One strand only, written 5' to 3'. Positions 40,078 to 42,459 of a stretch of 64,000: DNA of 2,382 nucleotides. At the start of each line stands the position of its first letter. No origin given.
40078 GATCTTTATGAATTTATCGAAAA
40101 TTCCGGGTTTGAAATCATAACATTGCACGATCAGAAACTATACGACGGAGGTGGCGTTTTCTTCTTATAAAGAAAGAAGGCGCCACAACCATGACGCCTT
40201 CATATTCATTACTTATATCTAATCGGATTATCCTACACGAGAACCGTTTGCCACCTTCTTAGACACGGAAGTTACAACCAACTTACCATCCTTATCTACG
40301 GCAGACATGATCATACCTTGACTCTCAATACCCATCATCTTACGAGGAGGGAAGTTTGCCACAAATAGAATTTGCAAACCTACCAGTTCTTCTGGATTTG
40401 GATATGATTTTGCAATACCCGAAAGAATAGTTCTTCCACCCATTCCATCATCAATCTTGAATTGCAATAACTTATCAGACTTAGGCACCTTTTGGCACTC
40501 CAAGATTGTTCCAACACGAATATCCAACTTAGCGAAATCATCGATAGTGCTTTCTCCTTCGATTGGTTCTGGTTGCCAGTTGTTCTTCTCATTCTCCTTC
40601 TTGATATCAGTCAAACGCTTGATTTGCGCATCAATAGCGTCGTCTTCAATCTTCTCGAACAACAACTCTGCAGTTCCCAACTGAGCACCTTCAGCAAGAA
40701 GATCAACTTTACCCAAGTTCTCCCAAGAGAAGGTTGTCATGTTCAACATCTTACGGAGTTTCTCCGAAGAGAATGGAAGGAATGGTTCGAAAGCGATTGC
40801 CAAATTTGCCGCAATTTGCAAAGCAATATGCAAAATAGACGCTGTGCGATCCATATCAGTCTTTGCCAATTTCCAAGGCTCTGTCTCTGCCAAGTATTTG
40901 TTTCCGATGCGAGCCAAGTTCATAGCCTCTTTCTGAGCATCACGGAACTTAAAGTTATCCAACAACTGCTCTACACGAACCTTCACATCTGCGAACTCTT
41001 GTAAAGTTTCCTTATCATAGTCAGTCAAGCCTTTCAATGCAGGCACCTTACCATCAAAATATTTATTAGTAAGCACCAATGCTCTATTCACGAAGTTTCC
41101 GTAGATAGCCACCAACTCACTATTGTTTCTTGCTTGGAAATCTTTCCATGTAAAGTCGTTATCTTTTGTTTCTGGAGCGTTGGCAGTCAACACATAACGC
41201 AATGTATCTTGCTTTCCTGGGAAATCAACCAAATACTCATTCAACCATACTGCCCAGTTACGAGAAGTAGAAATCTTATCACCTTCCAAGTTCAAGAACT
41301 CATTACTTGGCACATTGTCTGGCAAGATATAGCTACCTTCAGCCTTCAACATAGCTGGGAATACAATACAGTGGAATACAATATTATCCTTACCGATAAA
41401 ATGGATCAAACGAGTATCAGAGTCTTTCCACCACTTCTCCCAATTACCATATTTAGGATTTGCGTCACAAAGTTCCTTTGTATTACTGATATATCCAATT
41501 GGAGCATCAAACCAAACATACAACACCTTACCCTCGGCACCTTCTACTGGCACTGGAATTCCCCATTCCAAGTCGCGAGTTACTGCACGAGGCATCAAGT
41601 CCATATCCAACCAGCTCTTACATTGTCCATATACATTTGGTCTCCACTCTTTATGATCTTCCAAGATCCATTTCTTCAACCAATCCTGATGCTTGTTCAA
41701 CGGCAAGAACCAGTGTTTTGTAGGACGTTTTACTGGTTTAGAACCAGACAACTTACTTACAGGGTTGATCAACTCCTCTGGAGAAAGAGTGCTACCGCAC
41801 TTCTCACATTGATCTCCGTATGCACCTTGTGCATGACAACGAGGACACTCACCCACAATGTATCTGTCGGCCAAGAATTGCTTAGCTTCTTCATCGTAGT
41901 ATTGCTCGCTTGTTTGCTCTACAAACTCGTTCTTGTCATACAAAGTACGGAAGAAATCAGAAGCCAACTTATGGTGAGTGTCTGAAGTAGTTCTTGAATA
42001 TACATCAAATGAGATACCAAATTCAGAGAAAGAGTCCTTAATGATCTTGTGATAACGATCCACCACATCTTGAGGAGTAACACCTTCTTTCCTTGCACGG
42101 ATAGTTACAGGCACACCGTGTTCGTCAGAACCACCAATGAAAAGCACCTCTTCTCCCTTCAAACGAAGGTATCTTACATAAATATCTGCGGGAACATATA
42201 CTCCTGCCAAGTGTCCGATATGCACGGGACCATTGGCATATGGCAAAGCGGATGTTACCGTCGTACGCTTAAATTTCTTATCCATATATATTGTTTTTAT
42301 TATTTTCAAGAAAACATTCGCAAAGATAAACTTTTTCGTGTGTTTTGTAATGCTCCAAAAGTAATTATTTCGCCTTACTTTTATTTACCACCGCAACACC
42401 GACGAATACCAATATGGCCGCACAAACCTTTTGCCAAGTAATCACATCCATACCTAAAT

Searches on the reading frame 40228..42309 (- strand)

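Call 55: search_protein_families(library=ncbifam, proteins=[window:40228-42309:-], max_evalue=0.00001)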
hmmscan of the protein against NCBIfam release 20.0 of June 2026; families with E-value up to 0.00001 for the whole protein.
window:40228-42309:- (693 aa): 21 families
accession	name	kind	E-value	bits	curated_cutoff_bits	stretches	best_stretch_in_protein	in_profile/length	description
NF001100.0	PRK00133.1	equivalog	5.6e-261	867.9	587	1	12-692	3-675/676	methionine--tRNA ligase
TIGR00398.1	metG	equivalog_domain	3.5e-166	554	336.35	1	17-555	2-530/530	methionine--tRNA ligase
NF008900.0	PRK12267.1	equivalog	6.8e-133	444.5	598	1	15-692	5-647/648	methionine--tRNA ligase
NF008859.0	PRK11893.2-1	equivalog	1.3e-53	182.6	553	1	15-478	3-452/498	methionine--tRNA ligase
NF008863.0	PRK11893.2-5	equivalog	1.6e-46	159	551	1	18-398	9-385/531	methionine--tRNA ligase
NF008860.0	PRK11893.2-2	equivalog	2.9e-41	142.1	761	2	292-519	324-544/583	methionine--tRNA ligase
TIGR00399.1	metG_C_term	equivalog_domain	1.7e-38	131.6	116.65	1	567-692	14-138/139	methionine--tRNA ligase subunit beta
NF008861.0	PRK11893.2-3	equivalog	3.6e-26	91.8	633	2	16-184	7-178/496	methionine--tRNA ligase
NF008957.0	PRK12300.1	subfamily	1.4e-19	69.6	677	2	10-90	28-107/946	leucine--tRNA ligase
NF007495.0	PRK10089.1-4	equivalog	8.7e-19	68.1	117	1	588-692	6-112/113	tRNA-binding protein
NF007494.0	PRK10089.1-3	equivalog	3.2e-18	65.7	109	1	588-692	5-111/112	tRNA-binding protein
TIGR00396.1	leuS_bact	equivalog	4.1e-18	64.9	548.4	1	8-160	23-179/843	leucine--tRNA ligase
TIGR02222.1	chap_CsaA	subfamily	6e-18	64.8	119.65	1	590-692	2-106/107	export-related chaperone CsaA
NF007496.0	PRK10089.1-5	equivalog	4.5e-17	62.2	171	1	588-692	3-108/109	chaperone CsaA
TIGR00422.1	valS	equivalog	2.1e-14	52.5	612.1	2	10-73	29-91/863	valine--tRNA ligase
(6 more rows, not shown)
